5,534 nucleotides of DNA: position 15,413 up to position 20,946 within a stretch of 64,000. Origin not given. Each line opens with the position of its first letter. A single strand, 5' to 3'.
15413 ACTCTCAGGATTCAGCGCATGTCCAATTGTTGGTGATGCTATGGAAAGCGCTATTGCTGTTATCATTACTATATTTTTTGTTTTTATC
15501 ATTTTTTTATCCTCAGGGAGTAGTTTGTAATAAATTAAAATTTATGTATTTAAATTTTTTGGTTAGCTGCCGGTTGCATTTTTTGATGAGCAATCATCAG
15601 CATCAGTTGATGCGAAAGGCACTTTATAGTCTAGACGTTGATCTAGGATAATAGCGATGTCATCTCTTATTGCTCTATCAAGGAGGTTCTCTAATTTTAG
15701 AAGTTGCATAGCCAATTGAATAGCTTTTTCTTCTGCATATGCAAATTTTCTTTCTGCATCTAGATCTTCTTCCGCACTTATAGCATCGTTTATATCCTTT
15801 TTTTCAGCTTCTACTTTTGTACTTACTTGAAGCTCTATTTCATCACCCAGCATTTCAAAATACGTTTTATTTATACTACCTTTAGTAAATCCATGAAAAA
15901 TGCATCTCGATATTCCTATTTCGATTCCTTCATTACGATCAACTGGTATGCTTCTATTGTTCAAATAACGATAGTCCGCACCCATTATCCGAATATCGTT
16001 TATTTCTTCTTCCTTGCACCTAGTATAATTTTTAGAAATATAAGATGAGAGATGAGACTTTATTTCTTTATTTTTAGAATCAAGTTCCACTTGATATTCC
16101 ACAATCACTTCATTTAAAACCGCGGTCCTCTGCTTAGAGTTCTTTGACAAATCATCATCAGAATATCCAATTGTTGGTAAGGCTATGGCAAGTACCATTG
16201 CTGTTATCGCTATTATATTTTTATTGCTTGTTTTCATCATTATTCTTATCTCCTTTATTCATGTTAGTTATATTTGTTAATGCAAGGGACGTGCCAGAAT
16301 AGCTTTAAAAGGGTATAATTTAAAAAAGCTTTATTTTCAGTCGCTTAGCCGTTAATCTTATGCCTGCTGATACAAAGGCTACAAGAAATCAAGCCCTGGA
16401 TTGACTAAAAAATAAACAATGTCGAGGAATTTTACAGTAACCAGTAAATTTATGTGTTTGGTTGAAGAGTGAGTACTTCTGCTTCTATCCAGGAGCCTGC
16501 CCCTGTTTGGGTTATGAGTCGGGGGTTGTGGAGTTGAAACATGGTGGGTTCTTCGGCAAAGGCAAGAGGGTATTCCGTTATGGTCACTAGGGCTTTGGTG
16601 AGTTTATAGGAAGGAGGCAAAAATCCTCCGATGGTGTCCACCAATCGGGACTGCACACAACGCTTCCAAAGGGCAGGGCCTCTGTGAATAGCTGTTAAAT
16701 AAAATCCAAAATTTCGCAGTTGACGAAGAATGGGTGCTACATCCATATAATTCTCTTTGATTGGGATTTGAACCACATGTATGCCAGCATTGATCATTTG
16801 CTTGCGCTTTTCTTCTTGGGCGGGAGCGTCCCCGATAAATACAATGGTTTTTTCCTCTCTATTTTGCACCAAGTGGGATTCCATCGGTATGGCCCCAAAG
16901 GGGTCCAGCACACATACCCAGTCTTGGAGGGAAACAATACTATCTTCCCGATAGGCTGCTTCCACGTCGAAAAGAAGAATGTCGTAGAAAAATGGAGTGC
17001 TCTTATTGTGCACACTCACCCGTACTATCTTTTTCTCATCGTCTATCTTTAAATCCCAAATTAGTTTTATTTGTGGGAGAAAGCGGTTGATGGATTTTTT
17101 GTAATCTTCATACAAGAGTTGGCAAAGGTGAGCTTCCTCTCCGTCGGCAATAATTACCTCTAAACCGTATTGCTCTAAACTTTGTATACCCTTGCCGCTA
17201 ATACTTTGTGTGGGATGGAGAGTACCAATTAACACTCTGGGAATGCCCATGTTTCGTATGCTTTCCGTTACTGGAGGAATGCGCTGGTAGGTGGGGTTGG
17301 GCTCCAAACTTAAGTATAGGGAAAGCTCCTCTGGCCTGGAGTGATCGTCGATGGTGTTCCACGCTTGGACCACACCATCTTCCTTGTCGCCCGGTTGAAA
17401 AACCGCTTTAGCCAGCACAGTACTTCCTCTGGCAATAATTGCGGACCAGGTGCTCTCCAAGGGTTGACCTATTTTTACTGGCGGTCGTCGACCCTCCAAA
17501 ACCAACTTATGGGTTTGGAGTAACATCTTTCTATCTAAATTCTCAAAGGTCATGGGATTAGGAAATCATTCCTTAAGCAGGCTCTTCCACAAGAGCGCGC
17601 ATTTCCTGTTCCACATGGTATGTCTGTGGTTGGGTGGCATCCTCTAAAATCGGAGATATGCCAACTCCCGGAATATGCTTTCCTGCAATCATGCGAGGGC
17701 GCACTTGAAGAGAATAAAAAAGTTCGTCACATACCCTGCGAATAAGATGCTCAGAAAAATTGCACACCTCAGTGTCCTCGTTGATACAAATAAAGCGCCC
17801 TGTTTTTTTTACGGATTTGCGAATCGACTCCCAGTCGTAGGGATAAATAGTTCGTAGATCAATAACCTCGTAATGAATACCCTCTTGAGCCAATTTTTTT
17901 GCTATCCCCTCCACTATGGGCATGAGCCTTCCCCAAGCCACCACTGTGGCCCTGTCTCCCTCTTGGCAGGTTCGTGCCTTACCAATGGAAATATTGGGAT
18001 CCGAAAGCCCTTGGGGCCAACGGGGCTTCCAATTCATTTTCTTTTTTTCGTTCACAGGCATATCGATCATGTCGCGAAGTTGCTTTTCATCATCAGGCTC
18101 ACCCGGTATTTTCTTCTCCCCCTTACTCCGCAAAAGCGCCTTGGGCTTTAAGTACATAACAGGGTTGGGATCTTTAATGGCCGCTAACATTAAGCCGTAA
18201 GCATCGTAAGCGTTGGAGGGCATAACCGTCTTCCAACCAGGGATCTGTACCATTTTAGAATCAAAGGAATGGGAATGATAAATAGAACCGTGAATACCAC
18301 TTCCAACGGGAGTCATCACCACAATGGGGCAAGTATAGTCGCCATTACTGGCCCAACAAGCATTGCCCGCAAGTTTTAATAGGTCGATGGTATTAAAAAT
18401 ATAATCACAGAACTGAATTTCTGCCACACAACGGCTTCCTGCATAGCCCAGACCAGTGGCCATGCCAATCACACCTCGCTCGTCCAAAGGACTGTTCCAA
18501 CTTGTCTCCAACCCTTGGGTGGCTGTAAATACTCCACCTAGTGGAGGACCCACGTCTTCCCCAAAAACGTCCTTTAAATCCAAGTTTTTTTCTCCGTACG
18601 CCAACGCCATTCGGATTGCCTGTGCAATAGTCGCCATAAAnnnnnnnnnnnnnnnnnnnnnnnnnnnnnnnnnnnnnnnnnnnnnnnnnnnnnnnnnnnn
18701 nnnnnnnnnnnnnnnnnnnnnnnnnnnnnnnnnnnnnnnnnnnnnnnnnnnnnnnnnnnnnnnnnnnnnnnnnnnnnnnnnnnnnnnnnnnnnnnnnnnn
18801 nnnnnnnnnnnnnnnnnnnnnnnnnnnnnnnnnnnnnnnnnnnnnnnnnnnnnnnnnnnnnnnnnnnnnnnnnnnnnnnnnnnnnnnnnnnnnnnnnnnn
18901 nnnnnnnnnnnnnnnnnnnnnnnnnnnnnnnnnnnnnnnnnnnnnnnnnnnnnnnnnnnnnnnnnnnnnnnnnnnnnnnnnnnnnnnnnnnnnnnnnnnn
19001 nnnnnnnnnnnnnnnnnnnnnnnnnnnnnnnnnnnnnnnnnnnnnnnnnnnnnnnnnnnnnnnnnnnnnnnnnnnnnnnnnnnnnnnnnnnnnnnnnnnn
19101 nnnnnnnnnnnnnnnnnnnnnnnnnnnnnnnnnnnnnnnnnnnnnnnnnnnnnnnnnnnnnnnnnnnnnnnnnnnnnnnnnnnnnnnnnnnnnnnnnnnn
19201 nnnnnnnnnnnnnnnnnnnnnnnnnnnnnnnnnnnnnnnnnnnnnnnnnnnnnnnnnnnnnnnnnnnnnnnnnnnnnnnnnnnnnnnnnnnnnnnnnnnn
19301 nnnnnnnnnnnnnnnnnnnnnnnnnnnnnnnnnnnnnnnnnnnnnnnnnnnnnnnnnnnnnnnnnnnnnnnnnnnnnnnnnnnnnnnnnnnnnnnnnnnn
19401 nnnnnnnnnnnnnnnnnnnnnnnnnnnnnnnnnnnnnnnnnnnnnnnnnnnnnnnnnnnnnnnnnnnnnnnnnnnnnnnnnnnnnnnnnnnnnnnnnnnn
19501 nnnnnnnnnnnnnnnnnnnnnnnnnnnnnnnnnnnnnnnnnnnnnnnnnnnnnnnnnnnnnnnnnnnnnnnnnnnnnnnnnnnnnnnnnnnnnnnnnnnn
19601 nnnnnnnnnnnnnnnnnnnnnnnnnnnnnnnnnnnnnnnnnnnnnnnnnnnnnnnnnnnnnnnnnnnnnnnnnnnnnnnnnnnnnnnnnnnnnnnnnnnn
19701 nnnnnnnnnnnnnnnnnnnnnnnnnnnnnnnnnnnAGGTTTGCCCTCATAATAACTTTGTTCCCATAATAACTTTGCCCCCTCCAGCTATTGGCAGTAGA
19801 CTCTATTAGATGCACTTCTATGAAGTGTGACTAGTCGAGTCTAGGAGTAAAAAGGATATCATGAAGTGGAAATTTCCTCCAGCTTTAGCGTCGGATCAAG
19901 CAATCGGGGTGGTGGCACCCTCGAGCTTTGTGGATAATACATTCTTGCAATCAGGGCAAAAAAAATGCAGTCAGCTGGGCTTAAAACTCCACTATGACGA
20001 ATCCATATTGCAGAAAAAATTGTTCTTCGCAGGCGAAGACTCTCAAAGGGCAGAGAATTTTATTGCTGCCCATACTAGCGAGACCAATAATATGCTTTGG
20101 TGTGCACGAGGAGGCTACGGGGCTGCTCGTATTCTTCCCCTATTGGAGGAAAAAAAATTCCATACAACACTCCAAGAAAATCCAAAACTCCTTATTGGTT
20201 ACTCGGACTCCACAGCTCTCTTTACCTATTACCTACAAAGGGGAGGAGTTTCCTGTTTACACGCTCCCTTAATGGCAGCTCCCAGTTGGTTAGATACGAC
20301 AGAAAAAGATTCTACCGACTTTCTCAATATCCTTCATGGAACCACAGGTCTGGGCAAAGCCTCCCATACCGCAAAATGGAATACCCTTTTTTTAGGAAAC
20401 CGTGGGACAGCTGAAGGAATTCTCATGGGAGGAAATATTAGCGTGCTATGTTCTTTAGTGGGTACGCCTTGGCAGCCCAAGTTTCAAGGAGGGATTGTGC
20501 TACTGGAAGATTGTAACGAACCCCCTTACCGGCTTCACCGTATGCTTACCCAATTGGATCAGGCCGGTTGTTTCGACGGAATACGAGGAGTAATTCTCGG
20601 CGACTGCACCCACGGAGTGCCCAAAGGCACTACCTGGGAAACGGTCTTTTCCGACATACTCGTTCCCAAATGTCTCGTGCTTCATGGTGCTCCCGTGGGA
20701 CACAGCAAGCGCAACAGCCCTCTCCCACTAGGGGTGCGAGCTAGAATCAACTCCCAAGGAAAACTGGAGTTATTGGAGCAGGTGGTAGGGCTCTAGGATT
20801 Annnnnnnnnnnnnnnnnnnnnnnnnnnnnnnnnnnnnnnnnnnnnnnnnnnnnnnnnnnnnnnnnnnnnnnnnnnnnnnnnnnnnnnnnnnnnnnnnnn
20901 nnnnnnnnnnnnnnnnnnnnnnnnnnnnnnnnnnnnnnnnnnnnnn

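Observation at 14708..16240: Tandem secreted paralogs that have diverged everywhere except a nucleotide-identical 97-bp 3' module (last 19 codons + 3' UTR)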

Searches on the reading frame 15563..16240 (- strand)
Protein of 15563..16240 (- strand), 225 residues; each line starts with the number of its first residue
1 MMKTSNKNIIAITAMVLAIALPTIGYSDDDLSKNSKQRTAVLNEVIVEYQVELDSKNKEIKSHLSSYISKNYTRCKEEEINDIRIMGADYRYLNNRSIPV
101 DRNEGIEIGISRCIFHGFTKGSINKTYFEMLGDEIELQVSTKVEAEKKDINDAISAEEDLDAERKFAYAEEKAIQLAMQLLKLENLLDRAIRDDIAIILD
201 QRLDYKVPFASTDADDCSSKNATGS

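Call 7: search_protein_families(library=pfam, proteins=[window:15563-16240:-], max_evalue=1)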
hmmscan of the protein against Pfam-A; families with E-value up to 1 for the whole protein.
window:15563-16240:- (225 aa): 2 families
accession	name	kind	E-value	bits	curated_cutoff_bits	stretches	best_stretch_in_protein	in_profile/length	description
PF13332.12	Fil_haemagg_2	-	0.078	13.5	22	1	24-127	1-103/170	Hemagglutinin repeat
PF17024.10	DMAP1_like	-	0.12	13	30.8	0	31-72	10-51/113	Putative DMAP1-like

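Call 8: search_protein_families(library=ncbifam, proteins=[window:15563-16240:-], max_evalue=1)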
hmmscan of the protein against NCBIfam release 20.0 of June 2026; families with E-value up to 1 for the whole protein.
window:15563-16240:- (225 aa): 1 family
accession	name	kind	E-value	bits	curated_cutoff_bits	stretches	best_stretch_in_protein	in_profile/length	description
TIGR00121.1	birA_ligase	equivalog_domain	0.012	15.1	83.1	1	37-115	134-211/235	biotin--[acetyl-CoA-carboxylase] ligase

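Call 66: predict_structure(alignment_id=A2)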
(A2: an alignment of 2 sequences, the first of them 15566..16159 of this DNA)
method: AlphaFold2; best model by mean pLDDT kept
length: 198 residues; sequences in the alignment: 2
mean_pLDDT: 66.9   pTM: 0.39
mean pLDDT of the five models: 66.9, 57.9, 56.0, 44.0, 42.8
residues with pLDDT >= 90: 0; 70-90: 107; 50-70: 55; < 50: 36
segments of 3 or more residues with pLDDT < 50: 60-73, 177-198
pLDDT, mean of each block of 10 residues (from residue 1): 66 80 77 78 80 60 37 54 75 60 75 78 67 69 77 82 75 54 44 45
secondary structure, 60 per line:
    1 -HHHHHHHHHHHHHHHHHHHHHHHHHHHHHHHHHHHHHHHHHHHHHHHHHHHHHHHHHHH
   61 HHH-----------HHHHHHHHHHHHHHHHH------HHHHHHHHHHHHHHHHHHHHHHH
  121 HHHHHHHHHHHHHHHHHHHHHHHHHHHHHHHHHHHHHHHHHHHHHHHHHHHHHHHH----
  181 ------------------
elements in order: H2-63 H75-91 H98-176
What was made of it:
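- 15563..16240 (-): Gene B (225 aa): upstream paralog with a signal-peptide-like N-terminus (residues 1-27, 16160-16240), a helical body and the shared tail. AlphaFold2 on mature B gives pLDDT 66.9, helices 2-63, 75-91 and 98-176, and a disordered last 22 residues (call 66).
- The tract border coincides with the boundary between the helical body and the disordered tail (call 66). The tail is hydrophilic and acidic, lacks a transmembrane or basic segment and is predicted disordered (call 66).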

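Call 69: fold_search(model_id=the predicted structure, library=pdb)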
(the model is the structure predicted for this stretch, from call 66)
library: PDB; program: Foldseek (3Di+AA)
matches with E <= 10: 68; with E <= 0.001: 0
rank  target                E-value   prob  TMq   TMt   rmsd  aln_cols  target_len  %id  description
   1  4l8i_B                1.1e+00  0.16  0.20  0.30  10.2       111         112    8  Crystal structure of RSV epitope scaffold FFL_005 (released 2014-02-12)
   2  9t6v                  1.7e+00  0.13  0.19  0.23   9.6        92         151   16  Low-dose (32.5 kGy) structure of horse-heart myoglobin at room temperature (released 2026-03-04)
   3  4l8i_A                1.9e+00  0.20  0.25  0.37   9.7       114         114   11  Crystal structure of RSV epitope scaffold FFL_005 (released 2014-02-12)
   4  2ot3_A                1.9e+00  0.20  0.21  0.17   8.8        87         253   15  Crystal structure of rabex-5 VPS9 domain in complex with nucleotide free RAB21 (released 2007-04-24)
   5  5aqi_D                2.1e+00  0.08  0.16  0.25  10.4        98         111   14  Fragment-based screening of HSP70 sheds light on the functional role of ATP-binding site residues (released 2016-10-05)
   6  1dwr                  2.2e+00  0.11  0.19  0.23   9.6        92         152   17  MYOGLOBIN (HORSE HEART) WILD-TYPE COMPLEXED WITH CO (released 2000-03-03)
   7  4jlr_S                2.2e+00  0.09  0.18  0.30   8.4       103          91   12  Crystal structure of a designed Respiratory Syncytial Virus Immunogen in complex with Motavizumab (released 2014-02-05)
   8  8tmb_C                2.2e+00  0.09  0.17  0.11  11.7       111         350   14  Cryo-EM structure of CorA in complex with conformation-specific synthetic antibody C12 and 20 mM MgCl2, State MG20-1 (released 2025-02-12)
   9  5zzf                  2.5e+00  0.08  0.14  0.16   9.8        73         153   12  X-ray structure of F43Y/H64D sperm whale myoglobin (released 2018-10-03)
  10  9k7w_D                2.5e+00  0.08  0.15  0.27  15.7        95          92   15  Crystal structure of designed nickel-induced homotrimer C3-Ni1-HH*3-18 (released 2025-10-29)
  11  6xxv_F                2.7e+00  0.15  0.22  0.37   8.2        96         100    9  Crystal Structure of a computationally designed Immunogen S2_1.2 in complex with its elicited antibody C57 (released 2020-04-22)
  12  2qe4_A                3.1e+00  0.18  0.21  0.20   6.6        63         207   16  Estrogen receptor alpha ligand-binding domain in complex with a benzopyran agonist (released 2007-09-04)
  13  3rpu_X                3.1e+00  0.05  0.17  0.11  27.3       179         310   11  Crystal structure of the MukE-MukF complex (released 2012-03-14)
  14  1j3f                  3.3e+00  0.12  0.18  0.21   5.6        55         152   20  Crystal Structure of an Artificial Metalloprotein:Cr(III)(3,3'-Me2-salophen)/apo-A71G Myoglobin (released 2004-05-18)
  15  7tlf_B                3.7e+00  0.10  0.19  0.23   8.8        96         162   12  Structure of the photoacclimated Light Harvesting Complex PE545 from Proteomonas sulcata (released 2022-02-09)
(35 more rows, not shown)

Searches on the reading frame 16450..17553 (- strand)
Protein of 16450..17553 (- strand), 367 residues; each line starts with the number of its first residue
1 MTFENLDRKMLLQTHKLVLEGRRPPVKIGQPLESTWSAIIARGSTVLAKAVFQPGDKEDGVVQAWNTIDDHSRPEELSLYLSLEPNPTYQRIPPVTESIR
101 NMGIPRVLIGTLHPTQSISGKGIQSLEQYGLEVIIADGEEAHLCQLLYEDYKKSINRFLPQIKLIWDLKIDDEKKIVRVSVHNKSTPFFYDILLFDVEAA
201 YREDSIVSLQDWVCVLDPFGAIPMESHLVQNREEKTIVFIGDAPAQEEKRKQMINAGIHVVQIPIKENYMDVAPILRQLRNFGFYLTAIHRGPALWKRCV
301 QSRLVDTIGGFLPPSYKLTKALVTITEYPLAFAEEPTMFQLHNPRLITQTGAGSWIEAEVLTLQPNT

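Call 7: search_protein_families(library=pfam, proteins=[window:16450-17553:-], max_evalue=1)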
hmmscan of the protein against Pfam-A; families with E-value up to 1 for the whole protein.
window:16450-17553:- (367 aa): 1 family
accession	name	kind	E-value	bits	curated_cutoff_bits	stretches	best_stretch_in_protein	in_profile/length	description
PF01872.23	RibD_C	-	0.0094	16.2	24.1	1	215-308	76-156/197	RibD C-terminal domain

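Call 8: search_protein_families(library=ncbifam, proteins=[window:16450-17553:-], max_evalue=1)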
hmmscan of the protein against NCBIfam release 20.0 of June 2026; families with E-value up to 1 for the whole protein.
window:16450-17553:- (367 aa): 5 families
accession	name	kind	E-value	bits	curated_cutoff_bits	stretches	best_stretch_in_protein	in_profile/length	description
TIGR00326.1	eubact_ribD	equivalog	2.9e-12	46.5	156.35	1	72-160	57-141/343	bifunctional diaminohydroxyphosphoribosylaminopyrimidine deaminase/5-amino-6-(5-phosphoribosylamino)uracil reductase RibD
NF008052.0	PRK10786.1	equivalog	7.1e-07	28.2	500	1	77-133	66-122/367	bifunctional diaminohydroxyphosphoribosylaminopyrimidine deaminase/5-amino-6-(5-phosphoribosylamino)uracil reductase RibD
NF010663.0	PRK14059.1-1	equivalog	7.6e-05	22.2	184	1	216-316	109-210/253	pyrimidine reductase family protein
TIGR00227.1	ribD_Cterm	domain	0.0015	18.1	150.15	1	215-312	77-170/216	riboflavin-specific deaminase C-terminal domain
TIGR01508.1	rib_reduct_arch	equivalog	0.0037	16.5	186.45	1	223-328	80-181/210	2,5-diamino-6-(ribosylamino)-4(3H)-pyrimidinone 5'-phosphate reductase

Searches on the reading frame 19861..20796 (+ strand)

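Call 51: search_protein_families(library=pfam, proteins=[window:19861-20796:+], max_evalue=0.001)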
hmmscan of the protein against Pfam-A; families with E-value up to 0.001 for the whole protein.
window:19861-20796:+ (311 aa): 2 families
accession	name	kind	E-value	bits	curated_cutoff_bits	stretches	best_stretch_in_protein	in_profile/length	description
PF17676.7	Peptidase_S66C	-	4.9e-31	108.3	23.7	1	185-296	1-120/120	LD-carboxypeptidase C-terminal domain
PF02016.21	Peptidase_S66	-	8.4e-26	90.9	25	1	15-134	1-120/121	LD-carboxypeptidase N-terminal domain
